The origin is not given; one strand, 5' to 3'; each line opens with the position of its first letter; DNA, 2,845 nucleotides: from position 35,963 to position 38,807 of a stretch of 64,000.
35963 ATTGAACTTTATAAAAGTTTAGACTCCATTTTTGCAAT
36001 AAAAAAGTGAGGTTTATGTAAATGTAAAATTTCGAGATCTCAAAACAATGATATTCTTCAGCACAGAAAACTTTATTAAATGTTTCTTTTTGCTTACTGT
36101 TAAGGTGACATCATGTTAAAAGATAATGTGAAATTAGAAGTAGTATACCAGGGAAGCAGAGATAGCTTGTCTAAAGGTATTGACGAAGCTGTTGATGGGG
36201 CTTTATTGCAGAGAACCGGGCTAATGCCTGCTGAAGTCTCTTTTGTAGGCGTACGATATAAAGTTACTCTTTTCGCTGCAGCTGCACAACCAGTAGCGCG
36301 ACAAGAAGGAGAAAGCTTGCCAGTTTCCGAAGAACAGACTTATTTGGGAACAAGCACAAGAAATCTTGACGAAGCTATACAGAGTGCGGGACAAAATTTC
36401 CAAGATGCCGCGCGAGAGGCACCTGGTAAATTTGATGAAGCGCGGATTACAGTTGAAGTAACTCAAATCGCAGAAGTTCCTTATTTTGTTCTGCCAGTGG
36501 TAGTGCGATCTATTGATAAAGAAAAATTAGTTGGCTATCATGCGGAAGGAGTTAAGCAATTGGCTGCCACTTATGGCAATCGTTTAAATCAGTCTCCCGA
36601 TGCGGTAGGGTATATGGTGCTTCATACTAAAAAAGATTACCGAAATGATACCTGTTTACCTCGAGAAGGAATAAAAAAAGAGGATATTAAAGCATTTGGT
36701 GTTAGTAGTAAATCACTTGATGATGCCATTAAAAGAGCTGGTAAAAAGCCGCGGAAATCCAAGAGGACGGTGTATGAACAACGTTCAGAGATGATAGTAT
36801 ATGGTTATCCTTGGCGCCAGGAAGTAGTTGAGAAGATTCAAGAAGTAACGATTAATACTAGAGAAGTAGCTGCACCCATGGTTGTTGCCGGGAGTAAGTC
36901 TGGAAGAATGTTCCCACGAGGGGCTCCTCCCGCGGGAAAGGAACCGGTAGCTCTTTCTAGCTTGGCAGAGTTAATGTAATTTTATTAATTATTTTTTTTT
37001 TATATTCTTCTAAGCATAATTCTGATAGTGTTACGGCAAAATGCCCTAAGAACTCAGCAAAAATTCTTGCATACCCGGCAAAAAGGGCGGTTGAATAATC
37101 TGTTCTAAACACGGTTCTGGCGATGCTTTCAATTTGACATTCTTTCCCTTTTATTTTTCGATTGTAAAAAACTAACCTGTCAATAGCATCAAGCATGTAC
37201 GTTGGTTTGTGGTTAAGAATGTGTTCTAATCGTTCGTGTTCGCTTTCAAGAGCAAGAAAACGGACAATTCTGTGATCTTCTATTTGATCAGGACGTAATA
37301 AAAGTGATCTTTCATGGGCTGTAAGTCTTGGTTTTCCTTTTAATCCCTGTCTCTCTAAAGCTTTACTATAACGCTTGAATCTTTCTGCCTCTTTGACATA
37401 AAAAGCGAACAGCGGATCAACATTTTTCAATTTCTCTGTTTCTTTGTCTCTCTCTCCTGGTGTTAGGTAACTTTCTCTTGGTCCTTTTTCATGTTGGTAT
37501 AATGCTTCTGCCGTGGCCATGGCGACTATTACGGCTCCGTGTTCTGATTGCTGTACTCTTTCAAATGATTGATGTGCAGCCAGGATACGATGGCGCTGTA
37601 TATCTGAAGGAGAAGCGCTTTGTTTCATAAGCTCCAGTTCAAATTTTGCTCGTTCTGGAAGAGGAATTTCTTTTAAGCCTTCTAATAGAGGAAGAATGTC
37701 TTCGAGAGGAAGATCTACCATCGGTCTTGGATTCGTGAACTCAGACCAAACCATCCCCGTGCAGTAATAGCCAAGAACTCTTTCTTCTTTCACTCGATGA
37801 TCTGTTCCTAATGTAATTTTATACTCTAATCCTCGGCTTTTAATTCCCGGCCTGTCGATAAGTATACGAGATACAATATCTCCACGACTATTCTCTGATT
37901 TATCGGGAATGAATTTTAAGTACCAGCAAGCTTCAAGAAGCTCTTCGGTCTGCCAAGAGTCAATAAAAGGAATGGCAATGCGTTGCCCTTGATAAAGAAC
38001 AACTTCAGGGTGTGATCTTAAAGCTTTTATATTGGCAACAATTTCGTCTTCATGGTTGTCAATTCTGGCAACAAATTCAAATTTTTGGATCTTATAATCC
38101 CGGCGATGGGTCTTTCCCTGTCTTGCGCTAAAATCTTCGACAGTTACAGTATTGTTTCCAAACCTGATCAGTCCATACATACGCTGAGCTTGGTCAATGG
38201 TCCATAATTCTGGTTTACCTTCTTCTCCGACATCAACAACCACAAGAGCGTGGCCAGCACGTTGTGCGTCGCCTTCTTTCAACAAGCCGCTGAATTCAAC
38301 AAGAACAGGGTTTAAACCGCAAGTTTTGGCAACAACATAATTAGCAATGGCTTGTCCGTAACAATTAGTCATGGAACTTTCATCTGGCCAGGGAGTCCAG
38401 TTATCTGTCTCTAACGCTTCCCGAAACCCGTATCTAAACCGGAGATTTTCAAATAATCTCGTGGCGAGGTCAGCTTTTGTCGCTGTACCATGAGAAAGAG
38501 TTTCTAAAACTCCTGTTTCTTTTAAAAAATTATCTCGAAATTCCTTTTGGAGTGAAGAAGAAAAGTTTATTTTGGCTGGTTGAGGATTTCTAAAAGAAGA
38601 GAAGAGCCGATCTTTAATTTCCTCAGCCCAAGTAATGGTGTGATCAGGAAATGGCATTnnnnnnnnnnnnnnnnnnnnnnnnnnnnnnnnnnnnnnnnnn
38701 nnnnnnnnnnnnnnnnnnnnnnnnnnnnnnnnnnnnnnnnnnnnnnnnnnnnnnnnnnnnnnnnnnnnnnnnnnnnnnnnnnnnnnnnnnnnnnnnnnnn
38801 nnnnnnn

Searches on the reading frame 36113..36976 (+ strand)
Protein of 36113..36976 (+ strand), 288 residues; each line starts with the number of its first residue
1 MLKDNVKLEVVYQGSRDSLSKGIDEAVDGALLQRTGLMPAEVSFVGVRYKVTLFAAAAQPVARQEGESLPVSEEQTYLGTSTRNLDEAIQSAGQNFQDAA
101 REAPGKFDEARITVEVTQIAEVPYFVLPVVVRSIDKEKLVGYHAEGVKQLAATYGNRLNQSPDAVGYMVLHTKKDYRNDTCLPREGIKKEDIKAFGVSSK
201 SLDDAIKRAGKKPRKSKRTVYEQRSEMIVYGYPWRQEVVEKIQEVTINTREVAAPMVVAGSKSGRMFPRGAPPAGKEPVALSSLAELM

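Call 13: search_protein_families(library=pfam, proteins=[window:36113-36976:+], max_evalue=0.1)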
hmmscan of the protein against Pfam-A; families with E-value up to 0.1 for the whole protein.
window:36113-36976:+ (288 aa): 3 families
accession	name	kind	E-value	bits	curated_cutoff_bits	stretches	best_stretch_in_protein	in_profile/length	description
PF07311.17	Dodecin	-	0.0019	18.9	22.5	0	193-218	6-31/64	Dodecin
PF03363.18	Herpes_LP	-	0.065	13.5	25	0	208-233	38-63/174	Herpesvirus leader protein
PF12244.13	DUF3606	-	0.099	12.9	24.3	0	193-212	26-45/54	Protein of unknown function (DUF3606)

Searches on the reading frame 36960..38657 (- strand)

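Call 13: search_protein_families(library=pfam, proteins=[window:36960-38657:-], max_evalue=0.1)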
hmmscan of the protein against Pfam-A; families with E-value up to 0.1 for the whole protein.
window:36960-38657:- (566 aa): 1 family
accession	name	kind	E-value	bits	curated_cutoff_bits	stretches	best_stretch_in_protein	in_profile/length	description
PF24622.1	TMP_4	-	0.095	13.3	27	0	438-460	45-67/77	Tape measure protein domain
